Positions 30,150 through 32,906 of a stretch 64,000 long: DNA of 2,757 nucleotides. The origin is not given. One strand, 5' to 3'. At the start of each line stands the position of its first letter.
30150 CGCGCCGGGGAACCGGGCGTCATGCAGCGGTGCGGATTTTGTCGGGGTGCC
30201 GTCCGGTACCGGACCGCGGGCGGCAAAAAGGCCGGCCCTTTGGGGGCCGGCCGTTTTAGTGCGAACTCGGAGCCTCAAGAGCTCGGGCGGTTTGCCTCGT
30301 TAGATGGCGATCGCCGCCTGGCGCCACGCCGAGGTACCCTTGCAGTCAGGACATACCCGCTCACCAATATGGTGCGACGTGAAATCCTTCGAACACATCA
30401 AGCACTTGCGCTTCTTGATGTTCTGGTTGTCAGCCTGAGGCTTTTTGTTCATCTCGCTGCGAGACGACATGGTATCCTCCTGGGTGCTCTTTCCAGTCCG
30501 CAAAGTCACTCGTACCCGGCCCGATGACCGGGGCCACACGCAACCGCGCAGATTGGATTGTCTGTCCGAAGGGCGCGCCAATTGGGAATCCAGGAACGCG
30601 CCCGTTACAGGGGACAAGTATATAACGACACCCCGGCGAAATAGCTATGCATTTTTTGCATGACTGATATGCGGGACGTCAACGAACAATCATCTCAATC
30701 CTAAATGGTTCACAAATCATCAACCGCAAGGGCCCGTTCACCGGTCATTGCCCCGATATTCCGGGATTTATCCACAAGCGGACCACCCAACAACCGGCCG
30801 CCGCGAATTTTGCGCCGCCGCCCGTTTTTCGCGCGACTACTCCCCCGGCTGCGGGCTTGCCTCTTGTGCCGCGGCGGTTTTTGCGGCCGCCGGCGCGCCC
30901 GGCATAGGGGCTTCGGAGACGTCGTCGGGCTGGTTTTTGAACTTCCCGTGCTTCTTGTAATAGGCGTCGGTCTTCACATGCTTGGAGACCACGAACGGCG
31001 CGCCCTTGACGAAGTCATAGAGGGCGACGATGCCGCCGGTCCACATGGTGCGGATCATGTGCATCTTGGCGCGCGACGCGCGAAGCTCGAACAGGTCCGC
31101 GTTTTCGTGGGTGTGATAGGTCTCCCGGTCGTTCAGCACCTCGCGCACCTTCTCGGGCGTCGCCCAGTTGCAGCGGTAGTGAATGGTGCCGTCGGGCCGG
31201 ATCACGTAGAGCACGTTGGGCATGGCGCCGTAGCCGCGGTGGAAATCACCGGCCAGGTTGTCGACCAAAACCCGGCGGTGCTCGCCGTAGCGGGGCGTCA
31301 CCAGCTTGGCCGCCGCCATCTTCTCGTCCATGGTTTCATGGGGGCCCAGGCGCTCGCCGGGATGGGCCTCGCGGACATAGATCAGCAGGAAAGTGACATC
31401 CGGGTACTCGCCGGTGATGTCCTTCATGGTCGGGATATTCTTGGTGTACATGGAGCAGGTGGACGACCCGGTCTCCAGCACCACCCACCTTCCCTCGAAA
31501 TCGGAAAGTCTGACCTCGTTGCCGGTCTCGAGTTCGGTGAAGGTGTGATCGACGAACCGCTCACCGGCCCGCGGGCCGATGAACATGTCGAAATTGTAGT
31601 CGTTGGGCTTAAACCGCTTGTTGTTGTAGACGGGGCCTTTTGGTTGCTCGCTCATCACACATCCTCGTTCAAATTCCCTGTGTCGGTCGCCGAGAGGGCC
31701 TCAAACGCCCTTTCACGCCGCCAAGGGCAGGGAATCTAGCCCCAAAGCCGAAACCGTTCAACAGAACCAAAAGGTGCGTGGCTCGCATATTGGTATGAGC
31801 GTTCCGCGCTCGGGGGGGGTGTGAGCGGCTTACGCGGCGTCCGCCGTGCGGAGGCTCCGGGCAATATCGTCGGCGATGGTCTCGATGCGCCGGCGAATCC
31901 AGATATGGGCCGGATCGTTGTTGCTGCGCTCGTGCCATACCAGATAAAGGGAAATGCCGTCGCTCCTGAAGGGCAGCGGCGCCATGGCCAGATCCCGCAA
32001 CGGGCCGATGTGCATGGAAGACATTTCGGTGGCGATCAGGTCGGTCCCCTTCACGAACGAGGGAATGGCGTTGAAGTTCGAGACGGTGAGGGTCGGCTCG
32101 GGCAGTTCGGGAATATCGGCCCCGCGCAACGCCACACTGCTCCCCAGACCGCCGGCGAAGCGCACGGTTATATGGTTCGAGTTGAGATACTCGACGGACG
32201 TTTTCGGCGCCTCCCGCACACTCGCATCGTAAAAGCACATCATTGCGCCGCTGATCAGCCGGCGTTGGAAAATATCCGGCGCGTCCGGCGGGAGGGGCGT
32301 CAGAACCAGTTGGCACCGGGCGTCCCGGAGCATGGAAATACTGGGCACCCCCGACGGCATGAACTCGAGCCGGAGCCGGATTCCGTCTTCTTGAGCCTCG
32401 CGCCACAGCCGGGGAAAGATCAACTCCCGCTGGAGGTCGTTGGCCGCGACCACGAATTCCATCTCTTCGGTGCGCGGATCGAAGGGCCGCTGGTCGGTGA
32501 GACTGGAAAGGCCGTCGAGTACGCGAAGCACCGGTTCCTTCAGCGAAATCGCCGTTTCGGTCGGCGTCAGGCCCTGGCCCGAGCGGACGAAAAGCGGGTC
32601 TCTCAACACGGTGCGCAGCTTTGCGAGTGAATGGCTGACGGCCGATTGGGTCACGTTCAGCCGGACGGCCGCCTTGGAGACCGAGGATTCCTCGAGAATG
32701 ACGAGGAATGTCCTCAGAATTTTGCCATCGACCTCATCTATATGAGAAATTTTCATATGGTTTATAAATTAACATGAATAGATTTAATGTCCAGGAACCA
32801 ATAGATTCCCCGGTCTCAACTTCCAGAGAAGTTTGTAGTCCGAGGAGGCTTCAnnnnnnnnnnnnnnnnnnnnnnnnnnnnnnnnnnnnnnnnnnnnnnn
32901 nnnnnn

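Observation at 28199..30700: Low-GC islet of orphan and fragmentary genes embedded in a high-GC core region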

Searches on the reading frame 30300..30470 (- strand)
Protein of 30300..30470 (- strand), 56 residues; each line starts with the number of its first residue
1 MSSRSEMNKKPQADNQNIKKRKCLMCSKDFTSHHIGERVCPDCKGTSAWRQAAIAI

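Call 5: search_protein_families(library=pfam, max_evalue=0.1, proteins=[window:30300-30470:-])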
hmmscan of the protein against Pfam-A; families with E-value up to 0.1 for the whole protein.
window:30300-30470:- (56 aa): 10 families
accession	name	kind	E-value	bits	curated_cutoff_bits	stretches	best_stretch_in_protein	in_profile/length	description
PF15468.11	DUF4636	-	0.0022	18.2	27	1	2-45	160-203/243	Domain of unknown function (DUF4636)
PF11682.14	Zn_ribbon_11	-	0.003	17.6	24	1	23-44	8-25/37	Probable zinc-ribbon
PF02318.22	FYVE_2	-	0.0073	16.9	27.2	1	6-44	40-78/118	FYVE-type zinc finger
PF25420.1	zf-C2H2_ZN292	-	0.015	15.8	27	1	13-35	4-26/33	ZN292-like C2H2 zinc finger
PF09723.15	Zn_ribbon_8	-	0.019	15.4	34.4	1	22-50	7-39/41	Zinc ribbon domain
PF10013.15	DUF2256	-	0.024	15.2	25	0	34-51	4-21/40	Uncharacterized protein conserved in bacteria (DUF2256)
PF22811.2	Zn_ribbon_NrdR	-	0.026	14.9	27.2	0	11-32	18-40/42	Transcriptional repressor NrdR-like, N-terminal domain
PF18912.6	DZR_2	-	0.033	14.5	27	1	21-47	8-31/56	Double zinc ribbon domain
PF14446.12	Prok-RING_1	-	0.04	14.3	29.1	1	18-47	2-29/54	Prokaryotic RING finger family 1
PF23455.1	DUF7129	-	0.1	12.8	30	0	23-46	14-36/45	Domain of unknown function (DUF7129)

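Call 6: search_protein_families(library=ncbifam, max_evalue=0.1, proteins=[window:30300-30470:-])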
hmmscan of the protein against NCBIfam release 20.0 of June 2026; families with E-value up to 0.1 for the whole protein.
window:30300-30470:- (56 aa): 2 families
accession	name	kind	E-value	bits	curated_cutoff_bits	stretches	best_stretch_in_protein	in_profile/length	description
NF011481.0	PRK14890.1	equivalog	0.018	15.1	61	1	16-51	5-41/61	putative Zn-ribbon RNA-binding protein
TIGR00100.1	hypA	equivalog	0.056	13.5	88.1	1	20-47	70-97/116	hydrogenase maturation nickel metallochaperone HypA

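Call 20: find_homologous_proteins(query=window:30300-30470:-, max_evalue=0.01)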
Query window:30300-30470:- (56 aa): 42 proteins with E <= 0.01 among 42 candidates.
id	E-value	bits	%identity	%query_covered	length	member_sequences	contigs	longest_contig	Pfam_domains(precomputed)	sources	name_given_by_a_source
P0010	9.9e-29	115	93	100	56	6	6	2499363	-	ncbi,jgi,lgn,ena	-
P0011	8.8e-21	90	75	100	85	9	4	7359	-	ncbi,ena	-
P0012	3.6e-20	88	73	100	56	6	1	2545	-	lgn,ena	-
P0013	3.9e-20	88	73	100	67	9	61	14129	-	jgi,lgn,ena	jgi:hypothetical protein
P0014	6.1e-20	87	73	100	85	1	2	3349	-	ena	-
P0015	6.3e-20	87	73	100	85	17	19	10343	-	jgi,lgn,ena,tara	jgi:hypothetical protein|tara:strand:+ start:274 stop:531 length:258 start_codon:yes stop_codon:yes 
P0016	6.3e-20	87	73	100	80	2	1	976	-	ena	-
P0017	6.6e-20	87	73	100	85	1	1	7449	-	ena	-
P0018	6.9e-20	87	73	100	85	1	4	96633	-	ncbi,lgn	-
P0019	6.9e-20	87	73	100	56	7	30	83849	-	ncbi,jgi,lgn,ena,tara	jgi:hypothetical protein|tara:strand:- start:314 stop:484 length:171 start_codon:yes stop_codon:yes 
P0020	7.4e-20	87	73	100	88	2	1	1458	-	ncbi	-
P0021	7.6e-20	87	73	100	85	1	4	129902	-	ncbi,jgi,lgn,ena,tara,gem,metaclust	tara:strand:- start:6676 stop:6933 length:258 start_codon:yes stop_codon:yes gene_type:complete|meta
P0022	1.3e-19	86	75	100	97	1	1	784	-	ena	-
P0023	2.3e-19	85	71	100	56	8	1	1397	-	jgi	-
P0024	2.5e-19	85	73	100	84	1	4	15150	-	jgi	-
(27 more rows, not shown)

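Call 25: find_encoding_contigs(protein=P0010, flank=10000, max_places=6)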
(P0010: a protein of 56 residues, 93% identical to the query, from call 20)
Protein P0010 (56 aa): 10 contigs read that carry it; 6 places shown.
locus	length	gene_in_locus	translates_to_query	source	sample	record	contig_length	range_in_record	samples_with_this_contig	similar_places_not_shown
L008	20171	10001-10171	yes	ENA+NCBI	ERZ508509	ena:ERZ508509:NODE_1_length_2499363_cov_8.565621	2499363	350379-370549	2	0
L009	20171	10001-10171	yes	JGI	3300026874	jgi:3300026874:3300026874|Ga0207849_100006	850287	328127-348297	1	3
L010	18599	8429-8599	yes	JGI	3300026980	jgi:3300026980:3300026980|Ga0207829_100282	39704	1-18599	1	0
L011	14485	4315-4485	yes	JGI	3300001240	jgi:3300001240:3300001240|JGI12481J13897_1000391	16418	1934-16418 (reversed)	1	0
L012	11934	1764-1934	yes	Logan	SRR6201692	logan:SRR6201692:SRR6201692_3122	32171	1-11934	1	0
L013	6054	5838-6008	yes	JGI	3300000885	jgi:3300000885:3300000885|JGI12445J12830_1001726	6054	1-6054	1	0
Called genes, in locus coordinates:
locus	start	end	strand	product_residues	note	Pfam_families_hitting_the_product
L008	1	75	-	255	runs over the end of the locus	PF02463:SMC_N (faint), PF00005:ABC_tran, PF13604:AAA_30 (faint), PF13304:AAA_21 (weak)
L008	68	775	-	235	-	PF00528:BPD_transp_1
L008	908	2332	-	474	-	PF00089:Trypsin, PF13365:Trypsin_2, PF00595:PDZ (weak), PF13180:PDZ_2, PF17820:PDZ_6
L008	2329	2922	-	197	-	-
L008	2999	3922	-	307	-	PF00892:EamA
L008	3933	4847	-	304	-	PF00892:EamA, PF06027:SLC35F, PF16913:PUNUT (weak), PF00892:EamA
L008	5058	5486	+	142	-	PF13279:4HBT_2, PF03061:4HBT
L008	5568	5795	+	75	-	-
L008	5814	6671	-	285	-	PF01073:3Beta_HSD, PF05368:NmrA, PF13460:NAD_binding_10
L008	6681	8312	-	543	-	PF00732:GMC_oxred_N, PF00890:FAD_binding_2 (faint), PF05199:GMC_oxred_C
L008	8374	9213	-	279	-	PF02900:LigB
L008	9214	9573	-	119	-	PF07746:LigA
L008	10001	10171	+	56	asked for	-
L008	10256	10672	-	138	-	PF13664:DUF4149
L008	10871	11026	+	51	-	-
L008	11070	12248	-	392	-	PF01494:FAD_binding_3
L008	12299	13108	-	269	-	PF12146:Hydrolase_4, PF00561:Abhydrolase_1, PF00975:Thioesterase, PF12697:Abhydrolase_6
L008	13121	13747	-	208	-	PF03795:YCII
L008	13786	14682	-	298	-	PF00515:TPR_1 (faint), PF07719:TPR_2 (faint), PF13424:TPR_12 (faint), PF13432:TPR_16 (faint), PF13428:TPR_14 (faint)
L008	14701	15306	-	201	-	PF00903:Glyoxalase, PF12681:Glyoxalase_2 (weak), PF13669:Glyoxalase_4 (weak), PF22677:Ble-like_N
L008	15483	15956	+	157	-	PF22381:Staph_reg_Sar_Rot, PF01047:MarR, PF12802:MarR_2, PF13463:HTH_27 (weak)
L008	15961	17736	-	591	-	PF13522:GATase_6, PF13537:GATase_7, PF00733:Asn_synthase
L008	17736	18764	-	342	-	PF13439:Glyco_transf_4, PF13579:Glyco_trans_4_4 (weak), PF20706:GT4-conflict, PF00534:Glycos_transf_1, PF13692:Glyco_trans_1_4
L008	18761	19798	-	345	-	PF13692:Glyco_trans_1_4, PF00534:Glycos_transf_1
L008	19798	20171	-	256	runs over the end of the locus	PF00535:Glycos_transf_2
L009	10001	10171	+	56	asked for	-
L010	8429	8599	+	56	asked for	-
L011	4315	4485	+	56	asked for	-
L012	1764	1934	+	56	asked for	-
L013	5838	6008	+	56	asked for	-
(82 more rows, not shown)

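Call 50: find_related_loci(query=A6, collection=genome_contigs, flank=6000)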
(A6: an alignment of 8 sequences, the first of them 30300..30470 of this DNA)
Query A6 (56 aa) in genome_contigs; peptide patterns used: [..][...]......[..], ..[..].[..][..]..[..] (x = any residue, [..] = any of these).
189 stretches matched a pattern; 162 encode a relative of the query (tblastn E <= 1e-3); the best 80 are kept; 80 distinct loci.
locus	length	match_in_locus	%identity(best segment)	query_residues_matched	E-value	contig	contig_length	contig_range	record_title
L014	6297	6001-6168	100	1-56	5e-35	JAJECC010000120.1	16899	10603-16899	MAG: Rhodospirillales bacterium isolate jk18x9bins.84 k141_445294, whole genome shotgun sequence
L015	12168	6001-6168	100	1-56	3e-35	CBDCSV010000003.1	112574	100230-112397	MAG: Rhodospirillales bacterium isolate 4a57bf92-28fb-45f7-8c73-8ba1c5cb0e23 genome assembly, contig: contig_3, whole ge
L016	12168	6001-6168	100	1-56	5e-35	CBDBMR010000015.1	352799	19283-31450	MAG: Rhodospirillales bacterium isolate e27e2cbc-abdb-4762-b094-4e72ea50ec95 genome assembly, contig: contig_15, whole g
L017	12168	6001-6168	100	1-56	5e-35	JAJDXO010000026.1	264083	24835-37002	MAG: Rhodospirillales bacterium isolate jk18x27bins.37 k141_433742, whole genome shotgun sequence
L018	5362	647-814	100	1-56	4e-35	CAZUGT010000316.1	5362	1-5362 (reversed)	MAG TPA_asm: uncultured Rhodospirillaceae bacterium isolate SRP338948_co1_27 genome assembly, contig: k141_41553, whole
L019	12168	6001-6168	100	1-56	5e-35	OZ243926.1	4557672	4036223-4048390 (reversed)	MAG: Rhodospirillales bacterium isolate f3036996-ea91-419f-bf8b-46094c79dfb2 genome assembly, chromosome: 1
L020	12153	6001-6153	92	1-51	1e-29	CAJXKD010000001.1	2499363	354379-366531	MAG TPA_asm: uncultured Rhodospirillales bacterium isolate SRR6201692_bin.10_MetaBAT_v2.12.1_MAG genome assembly, contig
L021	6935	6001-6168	75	1-56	3e-27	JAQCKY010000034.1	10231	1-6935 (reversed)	MAG: Proteobacteria bacterium isolate casp40-mb.87 NODE_15406_length_10231_cov_0.049842, whole genome shotgun sequence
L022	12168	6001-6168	75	1-56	6e-26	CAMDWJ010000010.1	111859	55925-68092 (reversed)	MAG: Caenispirillum bisanense isolate MsH-01oct19-170 genome assembly, contig: MsH-01oct19-C231, whole genome shotgun se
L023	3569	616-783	73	1-56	2e-25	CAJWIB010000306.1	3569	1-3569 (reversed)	MAG TPA_asm: uncultured Rhodospirillaceae bacterium isolate ERR598946_bin.11_MetaBAT_v2.12.1_MAG genome assembly, contig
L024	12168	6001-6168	73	1-56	5e-25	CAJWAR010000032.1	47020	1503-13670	MAG TPA_asm: uncultured Rhodospirillaceae bacterium isolate ERR599062_bin.37_MetaBAT_v2.12.1_MAG genome assembly, contig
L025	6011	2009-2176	75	1-56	6e-25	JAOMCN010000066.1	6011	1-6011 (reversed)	Rhodospirillales bacterium isolate AH-558-E05 AH-558-E05_NODE_66, whole genome shotgun sequence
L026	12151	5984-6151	73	1-56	5e-25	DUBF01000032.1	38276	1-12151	MAG TPA_asm: Rhodospirillales bacterium isolate UWMA-0295 NODE_1473_length_38276_cov_0.132017, whole genome shotgun sequ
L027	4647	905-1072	75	1-56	6e-25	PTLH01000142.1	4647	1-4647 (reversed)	MAG: Alphaproteobacteria bacterium MarineAlpha3_Bin6 CFH07_142, whole genome shotgun sequence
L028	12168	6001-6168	73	1-56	6e-25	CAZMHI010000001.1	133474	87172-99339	MAG TPA_asm: uncultured Rhodospirillaceae bacterium isolate SRP077602_co11_112 genome assembly, contig: NODE_41_length_1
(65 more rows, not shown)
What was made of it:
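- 30300..30470 (-): Core right flank: 56-aa CxxC-x14-CxxC Zn-ribbon protein. Not part of the islet. 42 clusters and 162 genome loci in Rhodospirillales, Magnetovibrio and Thalassospiraceae MAGs (calls 20, 50).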

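Call 71: search_protein_families(library=phrogs, max_evalue=0.01, proteins=[window:30300-30470:-])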
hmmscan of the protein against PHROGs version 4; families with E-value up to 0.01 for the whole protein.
window:30300-30470:- (56 aa): 2 families
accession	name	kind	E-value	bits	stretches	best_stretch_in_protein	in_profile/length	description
phrog_13335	-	unknown function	4.6e-08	34.2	1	12-50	49-87/99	-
phrog_27447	-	unknown function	4.6e-05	24.3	0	35-47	1-13/43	-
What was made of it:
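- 30300..30470 (-): Hits phrog_13335 at E 4.6e-8, function unknown (call 71).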

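Call 72: search_protein_families(library=padloc, max_evalue=0.01, proteins=[window:30300-30470:-])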
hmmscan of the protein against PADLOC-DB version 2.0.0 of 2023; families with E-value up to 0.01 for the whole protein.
window:30300-30470:- (56 aa): 0 families

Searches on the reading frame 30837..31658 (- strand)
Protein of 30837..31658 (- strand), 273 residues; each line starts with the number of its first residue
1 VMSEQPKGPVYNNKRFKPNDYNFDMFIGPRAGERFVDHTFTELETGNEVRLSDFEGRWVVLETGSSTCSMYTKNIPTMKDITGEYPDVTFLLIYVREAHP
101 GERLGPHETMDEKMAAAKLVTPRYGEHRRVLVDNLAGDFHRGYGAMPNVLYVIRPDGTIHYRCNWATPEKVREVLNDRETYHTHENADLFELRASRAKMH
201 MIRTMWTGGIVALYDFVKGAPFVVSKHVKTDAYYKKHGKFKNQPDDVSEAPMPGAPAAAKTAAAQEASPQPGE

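Call 5: search_protein_families(library=pfam, max_evalue=0.1, proteins=[window:30837-31658:-])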
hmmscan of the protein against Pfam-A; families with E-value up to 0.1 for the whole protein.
window:30837-31658:- (273 aa): 3 families
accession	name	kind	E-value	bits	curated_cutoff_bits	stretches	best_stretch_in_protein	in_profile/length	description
PF00837.23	T4_deiodinase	-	5.5e-12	45.9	27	1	51-164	95-218/237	Iodothyronine deiodinase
PF00578.27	AhpC-TSA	-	4.3e-05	23.9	26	1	35-161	5-123/124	AhpC/TSA family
PF00255.25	GSHPx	-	0.02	14.9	27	1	44-114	9-74/108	Glutathione peroxidase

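Call 6: search_protein_families(library=ncbifam, max_evalue=0.1, proteins=[window:30837-31658:-])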
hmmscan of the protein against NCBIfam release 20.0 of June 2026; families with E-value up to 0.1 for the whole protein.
window:30837-31658:- (273 aa): 4 families
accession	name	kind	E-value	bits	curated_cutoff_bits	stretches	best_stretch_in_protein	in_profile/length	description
NF038285.1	deiodinase_rel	hypoth_equivalog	1.1e-15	58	250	1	26-162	173-323/347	deiodinase family protein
NF006002.0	PRK08132.1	subfamily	0.0002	19.9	416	1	91-177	458-545/552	FAD-dependent oxidoreductase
NF002854.0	PRK03147.1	subfamily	0.0028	17.6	170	1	30-88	37-94/176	thiol-disulfide oxidoreductase ResA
NF004832.0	PRK06184.1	subfamily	0.013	14.3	476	1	126-176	447-496/506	hypothetical protein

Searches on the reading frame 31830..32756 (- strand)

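Call 5: search_protein_families(library=pfam, max_evalue=0.1, proteins=[window:31830-32756:-])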
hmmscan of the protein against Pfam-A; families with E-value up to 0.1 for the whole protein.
window:31830-32756:- (308 aa): 3 families
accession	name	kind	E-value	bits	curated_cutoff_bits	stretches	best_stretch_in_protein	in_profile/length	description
PF00126.33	HTH_1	-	1.6e-17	63.6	26.6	1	14-68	4-58/60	Bacterial regulatory helix-turn-helix protein, lysR family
PF03466.25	LysR_substrate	-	1.3e-07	31.7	28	1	112-289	19-202/209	LysR substrate binding domain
PF01022.26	HTH_5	-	0.0055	17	22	1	23-48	15-40/47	Bacterial regulatory protein, arsR family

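Call 6: search_protein_families(library=ncbifam, max_evalue=0.1, proteins=[window:31830-32756:-])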
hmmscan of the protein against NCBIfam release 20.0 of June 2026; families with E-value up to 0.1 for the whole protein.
window:31830-32756:- (308 aa): 50 families (the best 25 are shown)
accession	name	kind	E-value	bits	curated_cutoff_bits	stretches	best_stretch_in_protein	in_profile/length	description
NF050187.1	TransRegBsrAPseudo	equivalog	4e-37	127.9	480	1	6-293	5-297/298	LysR family transcriptional regulator BsrA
NF007063.1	PRK09508.1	equivalog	7.5e-21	74.7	262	2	5-107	11-113/307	transcriptional regulator LeuO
NF007581.0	PRK10216.1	equivalog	6.1e-20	71.5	314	1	6-105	5-103/319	HTH-type transcriptional regulator YidZ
NF047710.1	TransRegCitRGProt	equivalog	1.4e-17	63.9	400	1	10-75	11-76/295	DNA-binding transcriptional repressor CitR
NF045905.1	TransRegLelALeg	equivalog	1.5e-14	54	500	1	13-292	11-298/305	LysR family transcriptional regulator LelA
NF008554.1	PRK11482.1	equivalog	4.8e-14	52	277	1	9-89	29-109/317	YbeF family transcriptional regulator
NF040786.1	LysR_Sec_metab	equivalog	8.1e-10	38.2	250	1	12-89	4-81/298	selenium metabolism-associated LysR family transcriptional regulator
NF041036.1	decaheme_TF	subfamily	1.4e-09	37.8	210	1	11-88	3-80/301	multiheme cytochrome-associated LysR family transcriptional regulator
NF008352.0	PRK11139.1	subfamily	2.9e-09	36.4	288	1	22-119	19-115/305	transcriptional regulator GcvA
TIGR02424.1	TF_pcaQ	equivalog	1.4e-08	34.1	303.8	1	14-68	8-62/300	pca operon transcription factor PcaQ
TIGR03418.1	chol_sulf_TF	equivalog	3e-08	33.1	324.8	1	12-89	4-81/291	choline sulfate utilization transcriptional regulator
NF007439.0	PRK09986.1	equivalog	1.1e-07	31.5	290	1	8-82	6-80/296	LysR family transcriptional regulator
NF009888.0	PRK13348.1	subfamily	1.1e-07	31.2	297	1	9-68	3-61/302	HTH-type transcriptional regulator ArgP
NF002964.0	PRK03635.1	subfamily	3.2e-07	29.7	197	1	9-72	3-65/297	ArgP/LysG family DNA-binding transcriptional regulator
TIGR03298.1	argP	subfamily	3.2e-07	29.7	273.55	1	10-106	2-97/292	ArgP/LysG family DNA-binding transcriptional regulator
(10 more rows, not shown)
